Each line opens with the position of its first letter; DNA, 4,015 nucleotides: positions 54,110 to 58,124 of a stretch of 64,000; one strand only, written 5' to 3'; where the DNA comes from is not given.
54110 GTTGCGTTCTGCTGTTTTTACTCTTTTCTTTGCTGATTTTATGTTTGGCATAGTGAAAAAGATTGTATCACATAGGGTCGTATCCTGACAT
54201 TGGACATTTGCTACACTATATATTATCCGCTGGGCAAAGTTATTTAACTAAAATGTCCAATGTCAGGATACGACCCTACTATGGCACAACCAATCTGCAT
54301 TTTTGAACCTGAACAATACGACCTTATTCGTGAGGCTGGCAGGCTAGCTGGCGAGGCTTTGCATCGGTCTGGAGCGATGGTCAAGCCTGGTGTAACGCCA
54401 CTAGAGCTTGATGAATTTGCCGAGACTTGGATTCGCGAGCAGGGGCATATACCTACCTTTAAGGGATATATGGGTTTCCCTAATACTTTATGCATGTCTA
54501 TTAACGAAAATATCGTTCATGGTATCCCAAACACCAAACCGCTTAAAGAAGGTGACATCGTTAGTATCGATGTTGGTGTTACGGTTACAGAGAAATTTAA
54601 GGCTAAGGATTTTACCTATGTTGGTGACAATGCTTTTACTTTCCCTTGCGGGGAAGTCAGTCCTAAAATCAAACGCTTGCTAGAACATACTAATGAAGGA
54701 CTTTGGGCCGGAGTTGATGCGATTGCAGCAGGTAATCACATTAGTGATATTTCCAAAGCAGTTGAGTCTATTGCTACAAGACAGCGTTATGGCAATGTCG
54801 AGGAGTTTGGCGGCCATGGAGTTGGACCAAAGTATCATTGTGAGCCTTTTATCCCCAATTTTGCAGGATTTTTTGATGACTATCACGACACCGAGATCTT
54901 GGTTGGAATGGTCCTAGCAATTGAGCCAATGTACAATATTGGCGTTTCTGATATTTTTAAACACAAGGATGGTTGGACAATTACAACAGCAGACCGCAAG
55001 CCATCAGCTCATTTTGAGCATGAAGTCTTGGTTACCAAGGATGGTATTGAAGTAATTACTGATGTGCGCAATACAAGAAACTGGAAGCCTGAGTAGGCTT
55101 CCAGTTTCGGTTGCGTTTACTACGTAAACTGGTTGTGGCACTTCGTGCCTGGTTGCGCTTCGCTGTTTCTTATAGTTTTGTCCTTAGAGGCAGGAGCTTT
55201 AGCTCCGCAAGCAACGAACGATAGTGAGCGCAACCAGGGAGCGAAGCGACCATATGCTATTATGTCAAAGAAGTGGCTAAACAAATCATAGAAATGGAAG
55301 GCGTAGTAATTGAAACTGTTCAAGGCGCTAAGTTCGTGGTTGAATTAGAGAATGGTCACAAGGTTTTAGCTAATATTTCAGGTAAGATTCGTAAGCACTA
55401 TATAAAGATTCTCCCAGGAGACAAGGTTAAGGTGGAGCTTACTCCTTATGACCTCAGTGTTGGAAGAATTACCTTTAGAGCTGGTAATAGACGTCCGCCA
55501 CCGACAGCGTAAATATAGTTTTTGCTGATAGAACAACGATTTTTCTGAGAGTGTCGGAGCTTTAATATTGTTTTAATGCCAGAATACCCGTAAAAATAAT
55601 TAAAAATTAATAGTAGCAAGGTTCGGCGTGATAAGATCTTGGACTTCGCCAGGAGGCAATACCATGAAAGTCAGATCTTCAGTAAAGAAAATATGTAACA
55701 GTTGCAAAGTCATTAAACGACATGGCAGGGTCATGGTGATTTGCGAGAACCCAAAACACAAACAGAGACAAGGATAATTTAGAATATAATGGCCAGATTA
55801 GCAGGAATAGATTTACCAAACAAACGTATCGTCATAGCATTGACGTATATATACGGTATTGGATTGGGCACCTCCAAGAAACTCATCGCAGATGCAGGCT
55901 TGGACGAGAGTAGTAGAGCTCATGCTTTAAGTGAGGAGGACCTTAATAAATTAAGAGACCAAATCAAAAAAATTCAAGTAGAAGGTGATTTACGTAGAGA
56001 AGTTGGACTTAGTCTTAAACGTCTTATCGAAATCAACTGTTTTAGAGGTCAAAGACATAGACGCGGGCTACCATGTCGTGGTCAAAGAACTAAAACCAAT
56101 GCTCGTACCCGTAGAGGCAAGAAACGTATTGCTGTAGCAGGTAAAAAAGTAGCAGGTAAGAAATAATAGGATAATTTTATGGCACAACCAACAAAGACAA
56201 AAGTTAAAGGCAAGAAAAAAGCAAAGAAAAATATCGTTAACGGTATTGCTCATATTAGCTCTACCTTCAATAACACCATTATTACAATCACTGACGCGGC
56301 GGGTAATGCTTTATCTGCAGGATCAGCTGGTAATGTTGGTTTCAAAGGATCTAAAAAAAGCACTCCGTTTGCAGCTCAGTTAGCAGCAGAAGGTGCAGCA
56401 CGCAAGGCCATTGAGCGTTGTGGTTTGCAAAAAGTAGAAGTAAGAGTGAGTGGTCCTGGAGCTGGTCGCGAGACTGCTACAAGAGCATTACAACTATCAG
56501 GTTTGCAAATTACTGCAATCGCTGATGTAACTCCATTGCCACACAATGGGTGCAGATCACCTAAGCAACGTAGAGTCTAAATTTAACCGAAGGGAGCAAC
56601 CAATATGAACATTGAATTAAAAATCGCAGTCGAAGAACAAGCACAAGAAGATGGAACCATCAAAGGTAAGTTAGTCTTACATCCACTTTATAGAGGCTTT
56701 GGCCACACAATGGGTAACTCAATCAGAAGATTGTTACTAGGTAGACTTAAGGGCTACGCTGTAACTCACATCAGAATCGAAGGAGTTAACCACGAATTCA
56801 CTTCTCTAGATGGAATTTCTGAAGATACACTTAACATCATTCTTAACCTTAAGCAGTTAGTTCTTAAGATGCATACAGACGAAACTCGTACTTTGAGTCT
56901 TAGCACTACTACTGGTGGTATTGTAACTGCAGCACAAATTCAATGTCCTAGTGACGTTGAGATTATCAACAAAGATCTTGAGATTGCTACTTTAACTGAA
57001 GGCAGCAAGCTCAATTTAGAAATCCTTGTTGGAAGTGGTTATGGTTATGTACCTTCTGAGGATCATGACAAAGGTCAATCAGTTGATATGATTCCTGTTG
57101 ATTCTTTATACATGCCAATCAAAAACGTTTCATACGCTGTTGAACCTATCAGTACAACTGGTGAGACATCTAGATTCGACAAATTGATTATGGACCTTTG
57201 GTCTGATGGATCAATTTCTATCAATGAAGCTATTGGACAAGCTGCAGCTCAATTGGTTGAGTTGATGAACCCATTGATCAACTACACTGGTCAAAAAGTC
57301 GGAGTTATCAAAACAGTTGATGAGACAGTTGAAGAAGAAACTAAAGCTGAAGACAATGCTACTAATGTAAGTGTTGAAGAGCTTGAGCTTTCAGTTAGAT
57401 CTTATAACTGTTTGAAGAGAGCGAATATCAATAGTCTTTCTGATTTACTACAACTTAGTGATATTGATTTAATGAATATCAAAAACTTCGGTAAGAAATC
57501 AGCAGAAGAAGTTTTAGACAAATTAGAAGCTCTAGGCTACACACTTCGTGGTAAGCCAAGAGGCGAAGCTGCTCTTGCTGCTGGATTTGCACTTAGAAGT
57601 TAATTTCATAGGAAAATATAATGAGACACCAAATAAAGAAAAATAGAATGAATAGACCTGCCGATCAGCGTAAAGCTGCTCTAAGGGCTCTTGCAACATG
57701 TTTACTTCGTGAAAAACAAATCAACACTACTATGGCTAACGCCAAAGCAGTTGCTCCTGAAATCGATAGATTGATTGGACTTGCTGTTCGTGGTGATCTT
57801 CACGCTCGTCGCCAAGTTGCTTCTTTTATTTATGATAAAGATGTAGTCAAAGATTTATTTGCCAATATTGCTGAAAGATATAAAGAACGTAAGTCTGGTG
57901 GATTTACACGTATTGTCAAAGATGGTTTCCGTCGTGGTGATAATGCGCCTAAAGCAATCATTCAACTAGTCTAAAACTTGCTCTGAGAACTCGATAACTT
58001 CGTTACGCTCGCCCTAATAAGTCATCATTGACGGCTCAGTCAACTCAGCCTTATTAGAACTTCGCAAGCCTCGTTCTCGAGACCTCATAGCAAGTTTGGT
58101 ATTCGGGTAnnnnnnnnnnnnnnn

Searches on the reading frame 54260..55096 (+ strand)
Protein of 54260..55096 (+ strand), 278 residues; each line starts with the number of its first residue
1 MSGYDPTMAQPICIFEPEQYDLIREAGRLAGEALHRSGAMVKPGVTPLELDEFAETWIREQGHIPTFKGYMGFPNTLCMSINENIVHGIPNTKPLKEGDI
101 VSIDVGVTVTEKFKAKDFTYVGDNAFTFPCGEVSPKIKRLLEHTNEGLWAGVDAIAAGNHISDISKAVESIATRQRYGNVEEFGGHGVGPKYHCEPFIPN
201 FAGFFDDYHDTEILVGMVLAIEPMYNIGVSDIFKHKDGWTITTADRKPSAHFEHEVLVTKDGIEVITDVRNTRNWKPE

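Call 42: search_protein_families(library=pfam, proteins=[window:54260-55096:+], max_evalue=0.00001)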
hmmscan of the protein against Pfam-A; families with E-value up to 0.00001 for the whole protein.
window:54260-55096:+ (278 aa): 1 family
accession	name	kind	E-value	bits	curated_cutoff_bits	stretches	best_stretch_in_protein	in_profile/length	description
PF00557.29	Peptidase_M24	-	9.3e-43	146.9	23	1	22-260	2-208/208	Metallopeptidase family M24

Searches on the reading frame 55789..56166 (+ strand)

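Call 42: search_protein_families(library=pfam, proteins=[window:55789-56166:+], max_evalue=0.00001)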
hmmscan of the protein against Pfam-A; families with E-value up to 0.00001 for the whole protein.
window:55789-56166:+ (125 aa): 1 family
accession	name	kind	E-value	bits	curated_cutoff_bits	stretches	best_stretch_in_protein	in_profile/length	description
PF00416.27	Ribosomal_S13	-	3.4e-29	102.3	31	1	3-107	1-128/128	Ribosomal protein S13/S18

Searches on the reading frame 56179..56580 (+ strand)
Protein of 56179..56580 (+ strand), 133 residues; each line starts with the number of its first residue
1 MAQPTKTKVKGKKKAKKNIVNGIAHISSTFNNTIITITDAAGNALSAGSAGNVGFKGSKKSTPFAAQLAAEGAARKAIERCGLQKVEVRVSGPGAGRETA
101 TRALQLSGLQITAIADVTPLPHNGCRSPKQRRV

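Call 42: search_protein_families(library=pfam, proteins=[window:56179-56580:+], max_evalue=0.00001)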
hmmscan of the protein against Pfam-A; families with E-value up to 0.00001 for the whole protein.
window:56179-56580:+ (133 aa): 1 family
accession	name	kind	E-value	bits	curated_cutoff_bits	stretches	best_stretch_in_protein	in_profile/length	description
PF00411.24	Ribosomal_S11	-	1.7e-45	154.4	25.1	1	22-132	1-110/110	Ribosomal protein S11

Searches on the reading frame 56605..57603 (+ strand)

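Call 42: search_protein_families(library=pfam, proteins=[window:56605-57603:+], max_evalue=0.00001)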
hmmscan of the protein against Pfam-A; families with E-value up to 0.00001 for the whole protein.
window:56605-57603:+ (332 aa): 3 families
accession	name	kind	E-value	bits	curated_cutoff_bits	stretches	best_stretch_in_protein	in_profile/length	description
PF01000.31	RNA_pol_A_bac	-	1.8e-31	109.2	33.9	1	56-170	1-119/119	RNA polymerase Rpb3/RpoA insert domain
PF03118.21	RNA_pol_A_CTD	-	2.4e-25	88.5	23.8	1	244-308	2-66/67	Bacterial RNA polymerase, alpha chain C terminal domain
PF01193.29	RNA_pol_L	-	8.8e-17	61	24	1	27-220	2-73/74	RNA polymerase Rpb3/Rpb11 dimerisation domain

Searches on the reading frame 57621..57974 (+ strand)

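Call 42: search_protein_families(library=pfam, proteins=[window:57621-57974:+], max_evalue=0.00001)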
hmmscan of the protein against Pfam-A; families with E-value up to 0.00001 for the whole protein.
window:57621-57974:+ (117 aa): 1 family
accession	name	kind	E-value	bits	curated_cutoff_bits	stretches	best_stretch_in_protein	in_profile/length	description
PF01196.24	Ribosomal_L17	-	2.1e-30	105.9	27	1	21-117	2-97/97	Ribosomal protein L17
